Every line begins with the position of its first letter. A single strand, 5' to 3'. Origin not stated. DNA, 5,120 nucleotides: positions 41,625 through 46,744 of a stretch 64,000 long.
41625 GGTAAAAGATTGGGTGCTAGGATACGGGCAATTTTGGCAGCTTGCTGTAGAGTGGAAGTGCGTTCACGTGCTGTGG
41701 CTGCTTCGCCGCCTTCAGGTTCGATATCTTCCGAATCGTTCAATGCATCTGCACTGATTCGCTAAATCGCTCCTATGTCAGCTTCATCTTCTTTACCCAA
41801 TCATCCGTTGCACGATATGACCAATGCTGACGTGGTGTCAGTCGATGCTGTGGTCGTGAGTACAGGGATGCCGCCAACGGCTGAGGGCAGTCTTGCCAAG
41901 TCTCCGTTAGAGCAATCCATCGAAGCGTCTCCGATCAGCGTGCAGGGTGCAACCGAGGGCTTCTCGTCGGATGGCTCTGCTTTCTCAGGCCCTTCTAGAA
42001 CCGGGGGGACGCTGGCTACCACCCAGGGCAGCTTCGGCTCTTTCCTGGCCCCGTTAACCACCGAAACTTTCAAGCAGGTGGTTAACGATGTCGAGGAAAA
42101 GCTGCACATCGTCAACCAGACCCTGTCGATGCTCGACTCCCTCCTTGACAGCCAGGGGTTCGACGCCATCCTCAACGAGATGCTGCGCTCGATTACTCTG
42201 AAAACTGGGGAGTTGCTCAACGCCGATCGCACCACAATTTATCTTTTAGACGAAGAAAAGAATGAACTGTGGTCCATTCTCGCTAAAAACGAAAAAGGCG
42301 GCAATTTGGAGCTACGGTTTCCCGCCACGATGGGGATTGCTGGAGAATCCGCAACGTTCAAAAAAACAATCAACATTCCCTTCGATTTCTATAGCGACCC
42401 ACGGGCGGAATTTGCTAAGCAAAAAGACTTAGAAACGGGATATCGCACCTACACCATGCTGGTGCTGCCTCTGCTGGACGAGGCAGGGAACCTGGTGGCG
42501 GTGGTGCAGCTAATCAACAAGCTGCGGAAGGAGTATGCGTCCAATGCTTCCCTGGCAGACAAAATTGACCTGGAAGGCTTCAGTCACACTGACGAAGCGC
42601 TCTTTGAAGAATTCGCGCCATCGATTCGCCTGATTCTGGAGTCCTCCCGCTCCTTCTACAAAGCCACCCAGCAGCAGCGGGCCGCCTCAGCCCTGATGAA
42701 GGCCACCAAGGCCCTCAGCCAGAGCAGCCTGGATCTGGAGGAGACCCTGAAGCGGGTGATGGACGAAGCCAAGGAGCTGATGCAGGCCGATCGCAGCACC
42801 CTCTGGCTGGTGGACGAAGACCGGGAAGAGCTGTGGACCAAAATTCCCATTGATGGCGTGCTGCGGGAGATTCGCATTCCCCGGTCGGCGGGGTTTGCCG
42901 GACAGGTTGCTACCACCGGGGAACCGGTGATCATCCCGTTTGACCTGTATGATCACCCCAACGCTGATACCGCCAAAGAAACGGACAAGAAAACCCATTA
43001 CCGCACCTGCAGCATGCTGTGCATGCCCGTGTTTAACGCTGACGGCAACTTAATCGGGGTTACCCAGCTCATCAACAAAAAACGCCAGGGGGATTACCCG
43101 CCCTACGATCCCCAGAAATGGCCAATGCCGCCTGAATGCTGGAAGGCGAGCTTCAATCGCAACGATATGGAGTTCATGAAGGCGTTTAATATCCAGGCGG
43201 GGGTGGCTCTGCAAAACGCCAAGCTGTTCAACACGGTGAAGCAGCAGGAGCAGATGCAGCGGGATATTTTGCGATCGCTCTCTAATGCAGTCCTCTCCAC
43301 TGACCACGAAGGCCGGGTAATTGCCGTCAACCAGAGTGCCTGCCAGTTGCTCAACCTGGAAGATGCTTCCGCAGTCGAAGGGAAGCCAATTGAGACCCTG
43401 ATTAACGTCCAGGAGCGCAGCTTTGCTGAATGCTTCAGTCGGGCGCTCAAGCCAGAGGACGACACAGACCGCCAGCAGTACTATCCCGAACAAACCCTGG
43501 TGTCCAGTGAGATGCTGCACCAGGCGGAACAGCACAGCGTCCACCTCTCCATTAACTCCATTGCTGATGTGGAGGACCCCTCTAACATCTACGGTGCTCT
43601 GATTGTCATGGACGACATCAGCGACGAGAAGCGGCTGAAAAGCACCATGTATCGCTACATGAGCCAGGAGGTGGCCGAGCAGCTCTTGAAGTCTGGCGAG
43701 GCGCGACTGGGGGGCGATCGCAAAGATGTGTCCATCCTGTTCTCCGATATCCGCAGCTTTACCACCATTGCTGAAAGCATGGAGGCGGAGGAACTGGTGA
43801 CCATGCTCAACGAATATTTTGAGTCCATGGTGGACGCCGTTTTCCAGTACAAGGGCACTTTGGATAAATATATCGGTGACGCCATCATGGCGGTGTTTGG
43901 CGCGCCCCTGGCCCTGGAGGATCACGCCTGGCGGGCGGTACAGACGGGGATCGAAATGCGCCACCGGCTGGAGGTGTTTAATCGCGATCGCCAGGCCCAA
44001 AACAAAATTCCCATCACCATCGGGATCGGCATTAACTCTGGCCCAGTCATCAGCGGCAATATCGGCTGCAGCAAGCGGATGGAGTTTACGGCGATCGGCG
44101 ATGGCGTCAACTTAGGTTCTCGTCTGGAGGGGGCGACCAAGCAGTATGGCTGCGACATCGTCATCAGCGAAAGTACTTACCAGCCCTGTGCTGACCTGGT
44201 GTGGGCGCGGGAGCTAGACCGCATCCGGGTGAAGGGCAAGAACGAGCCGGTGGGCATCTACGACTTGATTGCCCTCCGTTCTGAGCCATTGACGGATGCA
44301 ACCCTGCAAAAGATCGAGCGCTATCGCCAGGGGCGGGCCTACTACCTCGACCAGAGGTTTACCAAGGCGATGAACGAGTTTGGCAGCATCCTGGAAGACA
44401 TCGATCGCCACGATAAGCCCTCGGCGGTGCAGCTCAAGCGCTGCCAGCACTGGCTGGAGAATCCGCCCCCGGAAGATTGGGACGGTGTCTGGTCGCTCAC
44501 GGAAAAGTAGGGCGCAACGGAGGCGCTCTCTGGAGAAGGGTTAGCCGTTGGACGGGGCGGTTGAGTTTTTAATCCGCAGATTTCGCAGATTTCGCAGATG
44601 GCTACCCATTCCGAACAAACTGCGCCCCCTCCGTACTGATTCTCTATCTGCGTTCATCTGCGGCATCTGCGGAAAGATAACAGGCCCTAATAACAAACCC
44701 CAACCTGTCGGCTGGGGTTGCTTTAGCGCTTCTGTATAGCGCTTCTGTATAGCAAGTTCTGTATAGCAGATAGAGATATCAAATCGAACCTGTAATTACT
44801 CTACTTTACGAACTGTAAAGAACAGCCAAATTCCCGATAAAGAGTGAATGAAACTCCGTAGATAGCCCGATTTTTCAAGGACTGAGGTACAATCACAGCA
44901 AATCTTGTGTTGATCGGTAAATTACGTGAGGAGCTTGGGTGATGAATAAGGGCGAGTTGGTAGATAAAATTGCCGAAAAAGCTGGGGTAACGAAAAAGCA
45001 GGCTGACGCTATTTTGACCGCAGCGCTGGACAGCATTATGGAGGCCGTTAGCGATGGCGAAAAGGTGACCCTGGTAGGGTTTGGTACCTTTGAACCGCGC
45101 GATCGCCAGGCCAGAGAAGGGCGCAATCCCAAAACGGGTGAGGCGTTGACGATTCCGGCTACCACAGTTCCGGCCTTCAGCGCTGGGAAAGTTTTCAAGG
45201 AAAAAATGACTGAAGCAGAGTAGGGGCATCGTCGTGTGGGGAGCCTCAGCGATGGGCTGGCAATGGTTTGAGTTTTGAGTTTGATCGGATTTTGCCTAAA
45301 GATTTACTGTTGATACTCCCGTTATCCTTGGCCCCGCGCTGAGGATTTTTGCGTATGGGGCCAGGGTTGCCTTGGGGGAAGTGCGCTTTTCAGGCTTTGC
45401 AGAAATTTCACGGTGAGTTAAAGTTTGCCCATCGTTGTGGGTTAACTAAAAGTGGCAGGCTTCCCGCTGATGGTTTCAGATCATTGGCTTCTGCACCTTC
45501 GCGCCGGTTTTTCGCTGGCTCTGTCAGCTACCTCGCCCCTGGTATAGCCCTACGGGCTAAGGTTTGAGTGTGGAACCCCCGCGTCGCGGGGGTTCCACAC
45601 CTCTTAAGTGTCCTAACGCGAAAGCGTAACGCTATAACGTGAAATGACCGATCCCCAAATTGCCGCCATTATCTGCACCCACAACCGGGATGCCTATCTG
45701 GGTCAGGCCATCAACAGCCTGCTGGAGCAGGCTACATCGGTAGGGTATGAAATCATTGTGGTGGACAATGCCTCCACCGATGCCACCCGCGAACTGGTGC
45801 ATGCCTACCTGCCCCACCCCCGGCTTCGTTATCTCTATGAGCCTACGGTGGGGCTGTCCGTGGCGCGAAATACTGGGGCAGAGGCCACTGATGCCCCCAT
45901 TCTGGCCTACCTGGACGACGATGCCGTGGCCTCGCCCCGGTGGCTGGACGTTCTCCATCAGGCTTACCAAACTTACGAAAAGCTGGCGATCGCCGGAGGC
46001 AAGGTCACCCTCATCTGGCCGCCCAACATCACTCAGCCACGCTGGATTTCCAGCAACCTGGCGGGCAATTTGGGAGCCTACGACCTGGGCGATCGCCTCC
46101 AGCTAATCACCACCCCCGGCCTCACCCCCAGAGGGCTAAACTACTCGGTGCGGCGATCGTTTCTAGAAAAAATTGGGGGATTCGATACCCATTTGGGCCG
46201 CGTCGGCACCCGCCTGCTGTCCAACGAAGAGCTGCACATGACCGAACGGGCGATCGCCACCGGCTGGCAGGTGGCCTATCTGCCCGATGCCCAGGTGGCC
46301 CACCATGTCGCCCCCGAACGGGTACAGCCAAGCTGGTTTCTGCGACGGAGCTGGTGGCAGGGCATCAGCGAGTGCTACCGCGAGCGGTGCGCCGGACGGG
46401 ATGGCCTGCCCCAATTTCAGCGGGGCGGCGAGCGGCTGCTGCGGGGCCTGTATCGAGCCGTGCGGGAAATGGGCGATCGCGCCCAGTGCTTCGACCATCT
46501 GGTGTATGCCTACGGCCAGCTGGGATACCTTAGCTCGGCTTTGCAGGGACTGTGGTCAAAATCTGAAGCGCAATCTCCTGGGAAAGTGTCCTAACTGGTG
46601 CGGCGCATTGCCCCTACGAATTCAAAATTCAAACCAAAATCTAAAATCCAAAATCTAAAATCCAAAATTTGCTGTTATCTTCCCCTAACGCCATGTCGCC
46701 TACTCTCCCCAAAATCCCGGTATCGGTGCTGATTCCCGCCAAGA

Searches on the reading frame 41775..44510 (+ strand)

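Call 74: search_protein_families(library=pfam, proteins=[window:41775-44510:+], max_evalue=0.0001)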
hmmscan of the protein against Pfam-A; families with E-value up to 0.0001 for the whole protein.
window:41775-44510:+ (911 aa): 8 families
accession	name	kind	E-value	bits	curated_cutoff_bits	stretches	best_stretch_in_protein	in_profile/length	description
PF01590.32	GAF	-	3.9e-29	102.3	22.4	2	320-479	1-133/133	GAF domain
PF00211.25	Guanylate_cyc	-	6.4e-26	91.5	21.9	1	650-824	7-175/183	Adenylate and Guanylate cyclase catalytic domain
PF13185.12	GAF_2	-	1.2e-15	58.3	28.6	1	319-438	2-114/136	GAF domain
PF13492.12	GAF_3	-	3.6e-09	37.5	27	1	320-481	1-129/129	GAF domain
PF08448.16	PAS_4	-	6.2e-08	33.3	23.1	0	499-569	1-71/110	PAS fold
PF13426.13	PAS_9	-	2.7e-07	31.2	27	1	504-616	2-102/103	PAS domain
PF00989.32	PAS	-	3e-06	27.6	22.6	1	496-560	4-68/113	PAS fold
PF13188.13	PAS_8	-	3.7e-05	23.9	21.8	0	495-549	3-53/65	PAS domain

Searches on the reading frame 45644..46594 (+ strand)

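Call 74: search_protein_families(library=pfam, proteins=[window:45644-46594:+], max_evalue=0.0001)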
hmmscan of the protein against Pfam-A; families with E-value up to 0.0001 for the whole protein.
window:45644-46594:+ (316 aa): 4 families
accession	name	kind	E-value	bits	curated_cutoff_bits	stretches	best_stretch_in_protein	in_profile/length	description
PF00535.33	Glycos_transf_2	-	3.6e-26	92.5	23.3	1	9-133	3-128/168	Glycosyl transferase family 2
PF13641.12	Glyco_tranf_2_3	-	9.7e-16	58.9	27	1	4-246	1-226/230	Glycosyltransferase like family 2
PF13632.12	Glyco_trans_2_3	-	1.3e-06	28.8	27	1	88-248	3-148/198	Glycosyl transferase family group 2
PF10111.15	Glyco_tranf_2_2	-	1.7e-05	24.9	27.3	0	18-102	14-100/276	Glycosyltransferase like family 2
